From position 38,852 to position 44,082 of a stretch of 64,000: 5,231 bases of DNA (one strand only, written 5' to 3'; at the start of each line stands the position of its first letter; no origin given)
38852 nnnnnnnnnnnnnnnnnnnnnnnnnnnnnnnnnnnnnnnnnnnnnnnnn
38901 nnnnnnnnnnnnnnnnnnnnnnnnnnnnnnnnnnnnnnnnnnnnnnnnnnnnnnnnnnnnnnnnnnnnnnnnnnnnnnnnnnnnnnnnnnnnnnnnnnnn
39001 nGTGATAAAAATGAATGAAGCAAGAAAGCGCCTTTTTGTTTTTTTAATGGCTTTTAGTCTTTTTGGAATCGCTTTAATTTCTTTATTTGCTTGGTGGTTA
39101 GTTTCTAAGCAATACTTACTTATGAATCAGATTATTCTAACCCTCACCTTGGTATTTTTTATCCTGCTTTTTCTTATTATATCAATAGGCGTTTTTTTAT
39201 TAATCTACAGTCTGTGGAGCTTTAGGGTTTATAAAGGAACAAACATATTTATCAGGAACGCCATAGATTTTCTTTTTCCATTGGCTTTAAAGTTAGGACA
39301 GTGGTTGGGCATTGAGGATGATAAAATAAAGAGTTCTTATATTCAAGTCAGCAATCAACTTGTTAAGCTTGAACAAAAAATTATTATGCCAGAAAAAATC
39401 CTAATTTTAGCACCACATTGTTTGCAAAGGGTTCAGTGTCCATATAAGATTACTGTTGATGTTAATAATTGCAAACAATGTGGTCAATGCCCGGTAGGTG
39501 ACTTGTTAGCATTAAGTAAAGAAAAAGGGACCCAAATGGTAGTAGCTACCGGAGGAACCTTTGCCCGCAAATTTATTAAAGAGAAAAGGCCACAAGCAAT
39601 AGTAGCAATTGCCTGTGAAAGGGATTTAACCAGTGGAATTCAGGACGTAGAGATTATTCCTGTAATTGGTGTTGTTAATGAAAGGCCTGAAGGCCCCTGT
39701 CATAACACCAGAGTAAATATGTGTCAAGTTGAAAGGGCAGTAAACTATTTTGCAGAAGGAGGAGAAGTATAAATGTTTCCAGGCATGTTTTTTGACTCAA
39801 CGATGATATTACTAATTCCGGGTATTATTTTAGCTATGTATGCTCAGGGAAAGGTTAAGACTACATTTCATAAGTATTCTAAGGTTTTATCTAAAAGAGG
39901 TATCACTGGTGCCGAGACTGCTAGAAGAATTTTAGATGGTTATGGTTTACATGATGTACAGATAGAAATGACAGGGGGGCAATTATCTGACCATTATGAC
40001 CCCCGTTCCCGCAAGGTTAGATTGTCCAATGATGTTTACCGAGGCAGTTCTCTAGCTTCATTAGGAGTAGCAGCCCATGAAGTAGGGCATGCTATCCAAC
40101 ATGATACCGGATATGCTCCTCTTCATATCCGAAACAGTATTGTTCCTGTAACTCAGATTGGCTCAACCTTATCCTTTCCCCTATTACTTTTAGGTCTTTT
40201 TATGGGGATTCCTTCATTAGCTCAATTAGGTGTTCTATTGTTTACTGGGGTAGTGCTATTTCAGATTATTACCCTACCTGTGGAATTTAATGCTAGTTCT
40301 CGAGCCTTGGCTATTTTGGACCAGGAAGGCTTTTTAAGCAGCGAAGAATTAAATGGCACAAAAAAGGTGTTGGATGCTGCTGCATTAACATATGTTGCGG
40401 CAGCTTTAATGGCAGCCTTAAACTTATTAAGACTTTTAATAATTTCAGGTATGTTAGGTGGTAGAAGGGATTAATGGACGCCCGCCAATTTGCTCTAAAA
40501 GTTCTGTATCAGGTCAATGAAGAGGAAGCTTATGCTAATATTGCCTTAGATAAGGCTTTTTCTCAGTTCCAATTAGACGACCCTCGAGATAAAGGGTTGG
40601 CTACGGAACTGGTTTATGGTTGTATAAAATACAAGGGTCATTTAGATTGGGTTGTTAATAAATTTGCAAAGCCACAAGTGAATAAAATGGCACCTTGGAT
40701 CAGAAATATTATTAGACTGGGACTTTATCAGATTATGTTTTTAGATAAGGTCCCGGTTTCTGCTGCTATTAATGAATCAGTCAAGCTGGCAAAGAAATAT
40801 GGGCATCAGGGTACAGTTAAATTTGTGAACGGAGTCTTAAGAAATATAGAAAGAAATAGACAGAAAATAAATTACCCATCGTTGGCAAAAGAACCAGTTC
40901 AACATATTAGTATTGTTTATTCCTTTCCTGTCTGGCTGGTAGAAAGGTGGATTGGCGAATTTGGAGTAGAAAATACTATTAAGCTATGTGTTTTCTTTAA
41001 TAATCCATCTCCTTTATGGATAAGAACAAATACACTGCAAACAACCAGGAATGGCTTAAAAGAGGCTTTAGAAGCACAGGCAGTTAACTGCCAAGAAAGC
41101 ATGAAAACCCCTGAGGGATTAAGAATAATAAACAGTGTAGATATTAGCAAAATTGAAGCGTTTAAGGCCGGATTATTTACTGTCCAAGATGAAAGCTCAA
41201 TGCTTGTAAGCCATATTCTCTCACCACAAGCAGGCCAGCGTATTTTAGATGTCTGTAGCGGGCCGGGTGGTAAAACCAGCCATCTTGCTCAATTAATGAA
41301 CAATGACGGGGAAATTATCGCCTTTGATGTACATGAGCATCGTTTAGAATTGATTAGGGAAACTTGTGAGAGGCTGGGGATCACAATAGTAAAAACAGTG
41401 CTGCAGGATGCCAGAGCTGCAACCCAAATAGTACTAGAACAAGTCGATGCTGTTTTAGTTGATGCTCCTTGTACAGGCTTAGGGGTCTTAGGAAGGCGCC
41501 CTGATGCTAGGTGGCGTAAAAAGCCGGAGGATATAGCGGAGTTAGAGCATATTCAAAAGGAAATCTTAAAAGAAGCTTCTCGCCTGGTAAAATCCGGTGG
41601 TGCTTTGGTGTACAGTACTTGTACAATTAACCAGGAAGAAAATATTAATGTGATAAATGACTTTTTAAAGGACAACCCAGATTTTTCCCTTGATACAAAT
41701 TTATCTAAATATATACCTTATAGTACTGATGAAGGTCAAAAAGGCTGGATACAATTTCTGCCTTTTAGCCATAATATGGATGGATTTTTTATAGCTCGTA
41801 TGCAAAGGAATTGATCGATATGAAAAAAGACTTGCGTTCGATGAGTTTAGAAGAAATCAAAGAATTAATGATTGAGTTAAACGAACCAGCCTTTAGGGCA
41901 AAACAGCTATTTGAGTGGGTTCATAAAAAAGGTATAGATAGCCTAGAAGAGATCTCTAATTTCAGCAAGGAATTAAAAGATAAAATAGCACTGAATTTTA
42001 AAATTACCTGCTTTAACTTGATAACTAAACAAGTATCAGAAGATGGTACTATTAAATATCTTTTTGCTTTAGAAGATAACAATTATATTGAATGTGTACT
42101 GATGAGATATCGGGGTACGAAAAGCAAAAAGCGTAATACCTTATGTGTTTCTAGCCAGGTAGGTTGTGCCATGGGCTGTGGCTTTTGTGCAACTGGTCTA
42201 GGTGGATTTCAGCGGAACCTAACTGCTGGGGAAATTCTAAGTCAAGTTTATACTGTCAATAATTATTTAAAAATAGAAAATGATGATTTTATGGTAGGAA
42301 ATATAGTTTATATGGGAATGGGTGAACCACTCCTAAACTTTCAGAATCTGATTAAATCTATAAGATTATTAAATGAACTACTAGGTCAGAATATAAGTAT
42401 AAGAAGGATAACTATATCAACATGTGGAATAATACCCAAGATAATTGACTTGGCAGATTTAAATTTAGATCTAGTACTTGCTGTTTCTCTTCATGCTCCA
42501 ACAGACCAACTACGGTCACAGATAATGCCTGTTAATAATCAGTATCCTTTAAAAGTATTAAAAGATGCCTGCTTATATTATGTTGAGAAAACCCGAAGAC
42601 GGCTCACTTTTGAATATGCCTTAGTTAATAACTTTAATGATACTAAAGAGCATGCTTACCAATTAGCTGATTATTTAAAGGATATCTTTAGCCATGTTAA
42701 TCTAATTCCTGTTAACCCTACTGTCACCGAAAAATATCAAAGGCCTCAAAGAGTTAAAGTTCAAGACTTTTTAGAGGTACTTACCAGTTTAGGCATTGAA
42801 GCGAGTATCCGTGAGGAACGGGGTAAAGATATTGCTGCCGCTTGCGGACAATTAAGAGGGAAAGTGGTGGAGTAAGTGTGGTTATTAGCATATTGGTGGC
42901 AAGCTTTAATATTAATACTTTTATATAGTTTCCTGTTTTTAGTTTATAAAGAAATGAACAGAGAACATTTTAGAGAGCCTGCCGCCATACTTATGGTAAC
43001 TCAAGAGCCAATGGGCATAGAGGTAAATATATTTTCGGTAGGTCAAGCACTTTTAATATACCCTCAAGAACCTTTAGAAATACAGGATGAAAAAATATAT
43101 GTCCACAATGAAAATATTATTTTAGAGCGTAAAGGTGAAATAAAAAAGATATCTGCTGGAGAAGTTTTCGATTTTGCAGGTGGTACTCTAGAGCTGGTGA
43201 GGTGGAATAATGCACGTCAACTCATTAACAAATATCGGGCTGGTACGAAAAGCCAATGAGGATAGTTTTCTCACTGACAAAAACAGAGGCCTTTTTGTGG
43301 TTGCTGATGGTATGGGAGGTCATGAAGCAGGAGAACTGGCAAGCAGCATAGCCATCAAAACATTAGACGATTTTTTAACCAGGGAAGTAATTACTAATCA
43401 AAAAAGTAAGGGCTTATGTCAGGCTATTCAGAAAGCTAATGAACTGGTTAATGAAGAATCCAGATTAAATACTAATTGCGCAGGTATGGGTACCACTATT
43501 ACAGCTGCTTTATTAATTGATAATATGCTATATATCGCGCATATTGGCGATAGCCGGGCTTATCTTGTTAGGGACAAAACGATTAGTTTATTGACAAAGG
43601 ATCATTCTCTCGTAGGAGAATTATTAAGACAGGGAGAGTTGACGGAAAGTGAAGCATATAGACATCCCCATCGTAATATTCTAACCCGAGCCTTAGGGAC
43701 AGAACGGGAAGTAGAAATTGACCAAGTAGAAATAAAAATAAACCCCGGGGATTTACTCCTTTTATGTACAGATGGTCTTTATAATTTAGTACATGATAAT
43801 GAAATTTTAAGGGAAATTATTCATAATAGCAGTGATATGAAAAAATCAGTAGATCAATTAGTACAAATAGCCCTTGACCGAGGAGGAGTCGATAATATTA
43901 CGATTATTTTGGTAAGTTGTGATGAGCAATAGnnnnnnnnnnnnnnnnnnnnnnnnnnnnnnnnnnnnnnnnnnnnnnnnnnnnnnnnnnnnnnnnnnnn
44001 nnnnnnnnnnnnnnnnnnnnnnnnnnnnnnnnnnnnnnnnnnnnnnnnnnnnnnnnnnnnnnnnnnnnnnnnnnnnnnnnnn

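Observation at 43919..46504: SEDS polymerase and its class B PBP partner fused into one 861-aa protein inside the stp-pknB cluster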

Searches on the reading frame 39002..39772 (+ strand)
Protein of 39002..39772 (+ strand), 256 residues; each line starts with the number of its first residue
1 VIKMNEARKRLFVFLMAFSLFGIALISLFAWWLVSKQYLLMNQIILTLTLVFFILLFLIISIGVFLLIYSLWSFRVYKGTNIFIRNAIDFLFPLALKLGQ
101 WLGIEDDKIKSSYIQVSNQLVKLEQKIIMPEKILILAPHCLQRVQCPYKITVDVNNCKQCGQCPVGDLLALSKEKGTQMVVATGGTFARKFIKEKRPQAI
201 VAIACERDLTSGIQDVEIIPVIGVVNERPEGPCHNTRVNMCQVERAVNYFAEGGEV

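Call 41: search_protein_families(library=pfam, proteins=[window:39002-39772:+], max_evalue=0.00001)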
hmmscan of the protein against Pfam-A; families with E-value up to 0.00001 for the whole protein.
window:39002-39772:+ (256 aa): 1 family
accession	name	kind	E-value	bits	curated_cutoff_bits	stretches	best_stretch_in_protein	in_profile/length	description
PF01976.22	DUF116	-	1.4e-54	184.2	25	1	94-246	2-154/155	Protein of unknown function DUF116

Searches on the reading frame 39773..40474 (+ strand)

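Call 3: search_protein_families(library=pfam, proteins=[window:39773-40474:+])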
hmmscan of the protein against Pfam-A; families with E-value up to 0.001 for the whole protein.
window:39773-40474:+ (233 aa): 1 family
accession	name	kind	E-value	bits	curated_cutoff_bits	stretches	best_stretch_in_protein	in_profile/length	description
PF04298.18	Zn_peptidase_2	-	1e-92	310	27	1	10-225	1-217/218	Putative neutral zinc metallopeptidase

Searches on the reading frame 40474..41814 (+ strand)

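Call 3: search_protein_families(library=pfam, proteins=[window:40474-41814:+])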
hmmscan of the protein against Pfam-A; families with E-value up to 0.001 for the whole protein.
window:40474-41814:+ (446 aa): 11 families
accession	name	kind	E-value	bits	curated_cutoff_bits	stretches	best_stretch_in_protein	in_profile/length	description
PF01189.24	Methyltr_RsmB-F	-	2.8e-64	216.9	27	1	248-443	3-198/199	16S rRNA methyltransferase RsmB/F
PF01029.23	NusB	-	2.1e-39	135.4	23.1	1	1-127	1-133/133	NusB family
PF22458.1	RsmF-B_ferredox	-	2.7e-14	53.5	27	1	151-224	1-73/74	Methyltr_RsmF/B-like, ferredoxin-like domain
PF13847.12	Methyltransf_31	-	8.4e-13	48.7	27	1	253-389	3-117/145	Methyltransferase domain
PF13649.12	Methyltransf_25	-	2.8e-08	34.8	27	1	257-329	1-70/97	Methyltransferase domain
PF01209.24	Ubie_methyltran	-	1.3e-06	28.4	20.1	1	245-315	39-109/233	ubiE/COQ5 methyltransferase family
PF01728.25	FtsJ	-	5.2e-06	27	24.1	1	253-384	21-141/181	FtsJ-like methyltransferase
PF08241.18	Methyltransf_11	-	0.00011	23.3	21.2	0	258-328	1-65/95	Methyltransferase domain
PF05175.20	MTS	-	0.00029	21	23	0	241-330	20-105/170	Methyltransferase small domain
PF01135.25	PCMT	-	0.00095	19.4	20.3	0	249-314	69-134/210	Protein-L-isoaspartate(D-aspartate) O-methyltransferase (PCMT)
PF09445.16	Methyltransf_15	-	0.00095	19.2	22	0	255-335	2-83/165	RNA cap guanine-N2 methyltransferase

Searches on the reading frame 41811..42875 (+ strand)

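Call 3: search_protein_families(library=pfam, proteins=[window:41811-42875:+])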
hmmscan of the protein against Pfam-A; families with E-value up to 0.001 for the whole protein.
window:41811-42875:+ (354 aa): 2 families
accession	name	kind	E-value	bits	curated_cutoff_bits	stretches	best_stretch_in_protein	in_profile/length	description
PF21016.3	RlmN_N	-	7.7e-14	51.6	24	1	7-64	2-59/60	Ribosomal RNA large subunit methyltransferase N-terminal domain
PF04055.27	Radical_SAM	-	7.4e-13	49.4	29.5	1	114-283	2-163/166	Radical SAM superfamily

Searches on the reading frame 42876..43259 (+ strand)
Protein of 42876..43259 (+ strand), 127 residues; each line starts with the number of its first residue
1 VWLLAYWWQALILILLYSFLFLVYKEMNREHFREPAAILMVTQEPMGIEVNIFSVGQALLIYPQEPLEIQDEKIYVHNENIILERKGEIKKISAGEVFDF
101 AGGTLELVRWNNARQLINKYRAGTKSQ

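Call 3: search_protein_families(library=pfam, proteins=[window:42876-43259:+])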
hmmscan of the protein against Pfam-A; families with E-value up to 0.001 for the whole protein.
window:42876-43259:+ (127 aa): 0 families

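Call 4: search_protein_families(library=ncbifam, proteins=[window:42876-43259:+])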
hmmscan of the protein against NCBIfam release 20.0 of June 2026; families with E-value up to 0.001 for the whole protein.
window:42876-43259:+ (127 aa): 0 families

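Call 23: find_homologous_proteins(query=window:42876-43259:+, max_evalue=0.001)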
Query window:42876-43259:+ (127 aa): 9 proteins with E <= 0.001 among 22 candidates.
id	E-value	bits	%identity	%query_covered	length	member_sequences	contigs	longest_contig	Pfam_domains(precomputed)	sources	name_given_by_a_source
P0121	3.5e-78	277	100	100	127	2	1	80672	-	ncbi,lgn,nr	ncbi:MAG: hypothetical protein JM58_16865 [Peptococcaceae bacterium BICA1-8]|nr:MAG: hypothetical pr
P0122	4.2e-71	255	91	100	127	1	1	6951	-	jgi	-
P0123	9.4e-71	253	90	100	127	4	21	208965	-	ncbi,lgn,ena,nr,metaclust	ncbi:MAG: hypothetical protein VR72_12705 [Clostridiaceae bacterium BRH_c20a]|nr:MAG: hypothetical p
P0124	7.2e-44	167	61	100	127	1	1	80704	-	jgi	-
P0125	2.2e-41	159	57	100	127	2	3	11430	-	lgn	-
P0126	1.7e-39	152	58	100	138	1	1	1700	-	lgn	-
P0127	3.9e-39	151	57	100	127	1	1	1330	-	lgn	-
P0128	4.7e-34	135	49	100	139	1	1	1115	-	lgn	-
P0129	1.3e-33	134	50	100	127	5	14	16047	-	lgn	-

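Call 25: search_protein_families(library=pfam, proteins=[window:42876-43259:+, P0124, P0129], max_evalue=10)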
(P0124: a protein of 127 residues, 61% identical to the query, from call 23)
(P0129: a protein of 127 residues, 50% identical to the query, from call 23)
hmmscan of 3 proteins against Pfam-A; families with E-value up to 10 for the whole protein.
window:42876-43259:+ (127 aa): 2 families
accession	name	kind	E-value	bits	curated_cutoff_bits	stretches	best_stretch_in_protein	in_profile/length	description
PF24227.1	DUF7443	-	0.021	14.9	27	1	78-100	7-29/58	Domain of unknown function (DUF7443)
PF13980.11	UPF0370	-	0.1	13.1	28.1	1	2-29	3-28/61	Uncharacterised protein family (UPF0370)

P0124 (127 aa): 3 families
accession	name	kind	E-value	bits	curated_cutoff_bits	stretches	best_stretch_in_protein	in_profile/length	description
PF24227.1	DUF7443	-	0.14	12.2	27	1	78-100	7-29/58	Domain of unknown function (DUF7443)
PF13980.11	UPF0370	-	0.36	11.4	28.1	1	2-29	3-28/61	Uncharacterised protein family (UPF0370)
PF04932.20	Wzy_C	-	3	8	31.7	0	36-79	91-132/149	O-Antigen ligase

P0129 (127 aa): 5 families
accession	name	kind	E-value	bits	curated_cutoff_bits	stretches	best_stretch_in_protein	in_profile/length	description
PF13567.11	DUF4131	-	0.023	14.8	31.6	1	6-102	30-128/165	Domain of unknown function (DUF4131)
PF20258.4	tRNA_Me_trans_C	-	0.041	14.6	20.6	1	46-71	50-74/77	Aminomethyltransferase beta-barrel domain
PF07883.17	Cupin_2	-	0.11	12.6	27.2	1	37-51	20-34/70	Cupin domain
PF21621.3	MPI_cupin_dom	-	0.17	12.4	27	0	74-98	33-57/79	Mannose-6-phosphate isomerase, cupin domain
PF13980.11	UPF0370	-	0.54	10.8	28.1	1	2-27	3-26/61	Uncharacterised protein family (UPF0370)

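Call 56: predict_structure(alignment_id=A4)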
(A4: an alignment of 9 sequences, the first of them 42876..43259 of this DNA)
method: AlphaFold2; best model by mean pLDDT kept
length: 127 residues; sequences in the alignment: 9
mean_pLDDT: 77.9   pTM: 0.56
mean pLDDT of the five models: 77.9, 77.1, 76.8, 74.5, 74.1
residues with pLDDT >= 90: 15; 70-90: 79; 50-70: 30; < 50: 3
segments of 3 or more residues with pLDDT < 50: 125-127
pLDDT, mean of each block of 10 residues (from residue 1): 73 92 76 75 70 79 83 85 88 86 82 66 48
secondary structure, 60 per line:
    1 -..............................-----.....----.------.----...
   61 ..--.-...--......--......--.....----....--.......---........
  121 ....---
elements in order: H2-31 E37-41 E58-62 E67-69 E72-77 E80-85 E88-92 E97-100 E103-109 H113-124

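Call 59: fold_search(model_id=the predicted structure, library=pdb)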
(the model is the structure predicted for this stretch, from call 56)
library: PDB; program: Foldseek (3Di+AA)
matches with E <= 10: 598; with E <= 0.001: 0
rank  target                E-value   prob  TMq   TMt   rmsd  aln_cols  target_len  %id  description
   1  7rj3_B                9.6e-02  0.99  0.41  0.49   4.1       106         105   10  Crystal Structure of the Forkhead Associated (FHA) Domain of the Glycogen Accumulation Regulator (GarA) from Mycobacte (released 2021-07-28)
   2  2kkl_MODEL_1_A        1.6e-01  0.92  0.40  0.37   7.1       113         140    9  Solution NMR structure of FHA domain of Mb1858 from Mycobacterium bovis. Northeast Structural Genomics Consort (released 2009-07-07)
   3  8otz_I                1.6e-01  0.25  0.22  0.08   9.3       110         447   11  48-nm repeat of the native axonemal doublet microtubule from bovine sperm (released 2023-11-22)
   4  3unm_A                2.8e-01  0.84  0.36  0.44   5.2       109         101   14  Crystal Structure of The Human MDC1 FHA Domain (released 2012-01-25)
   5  2aff_MODEL_1_A        3.3e-01  0.82  0.35  0.45   7.1       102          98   16  The solution structure of the Ki67FHA/hNIFK(226-269)3P complex (released 2005-10-25)
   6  6hc0_B                3.3e-01  0.77  0.34  0.40   4.7       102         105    5  Bdellovibrio bacteriovorus DgcB FHA domain, tail complex (released 2019-08-28)
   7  6hbz_A                3.3e-01  0.72  0.35  0.18   8.2       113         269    6  Bdellovibrio bacteriovorus DgcB Full-length (released 2019-08-28)
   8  6hc1_A                3.7e-01  0.89  0.36  0.44   6.5       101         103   10  Bdellovibrio bacteriovorus DgcB FHA in complex with phosphorylated N-terminal peptide (released 2019-08-28)
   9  6hc0_D                3.7e-01  0.80  0.34  0.41   5.2       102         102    7  Bdellovibrio bacteriovorus DgcB FHA domain, tail complex (released 2019-08-28)
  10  2z14                  4.2e-01  0.18  0.21  0.23   9.7       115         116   12  Crystal structure of the N-terminal DUF1126 in human ef-hand domain containing 2 protein (released 2007-11-13)
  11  2z13                  4.7e-01  0.16  0.21  0.23   9.8       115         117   12  Crystal structure of the N-terminal DUF1126 in human EF-hand domain (released 2007-11-13)
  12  6hc1_B                5.0e-01  0.82  0.36  0.44   4.4       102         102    7  Bdellovibrio bacteriovorus DgcB FHA in complex with phosphorylated N-terminal peptide (released 2019-08-28)
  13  3unm_B                5.0e-01  0.72  0.37  0.43   6.0       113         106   13  Crystal Structure of The Human MDC1 FHA Domain (released 2012-01-25)
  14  8j07_g5               6.2e-01  0.20  0.23  0.02   9.0       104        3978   13  96nm repeat of human respiratory doublet microtubule and associated axonemal complexes (released 2023-07-26)
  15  8i7r_G3               6.2e-01  0.13  0.21  0.07   9.6       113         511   10  In situ structure of axonemal doublet microtubules in mouse sperm with 48-nm repeat (released 2023-10-11)
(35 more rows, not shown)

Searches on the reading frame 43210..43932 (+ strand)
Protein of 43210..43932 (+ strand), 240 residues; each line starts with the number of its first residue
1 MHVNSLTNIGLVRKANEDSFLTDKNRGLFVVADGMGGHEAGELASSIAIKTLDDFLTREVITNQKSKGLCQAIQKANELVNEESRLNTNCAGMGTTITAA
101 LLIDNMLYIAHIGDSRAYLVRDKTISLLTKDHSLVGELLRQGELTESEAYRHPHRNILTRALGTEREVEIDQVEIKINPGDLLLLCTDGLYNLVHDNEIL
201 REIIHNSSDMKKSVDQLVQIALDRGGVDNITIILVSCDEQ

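Call 3: search_protein_families(library=pfam, proteins=[window:43210-43932:+])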
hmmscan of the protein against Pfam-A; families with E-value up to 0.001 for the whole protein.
window:43210-43932:+ (240 aa): 3 families
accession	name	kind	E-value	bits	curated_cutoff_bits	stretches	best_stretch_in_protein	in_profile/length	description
PF00481.26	PP2C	-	7.9e-19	68.8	20.3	1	16-133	24-141/255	Protein phosphatase 2C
PF13672.11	PP2C_2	-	3e-17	63.3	24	1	14-206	10-190/209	Protein phosphatase 2C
PF07228.17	SpoIIE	-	2.3e-11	44.4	25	1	160-236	103-190/192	Stage II sporulation protein E (SpoIIE)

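Call 4: search_protein_families(library=ncbifam, proteins=[window:43210-43932:+])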
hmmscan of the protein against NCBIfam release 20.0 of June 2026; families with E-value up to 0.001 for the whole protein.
window:43210-43932:+ (240 aa): 2 families
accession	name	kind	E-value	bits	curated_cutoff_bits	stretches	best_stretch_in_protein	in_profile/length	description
NF033484.1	Stp1_PP2C_phos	equivalog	8.1e-84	280.7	230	1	7-235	2-231/232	Stp1/IreP family PP2C-type Ser/Thr phosphatase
NF011149.0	PRK14559.1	equivalog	6.1e-40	137.6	374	1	24-236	409-630/642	serine/threonine phosphatase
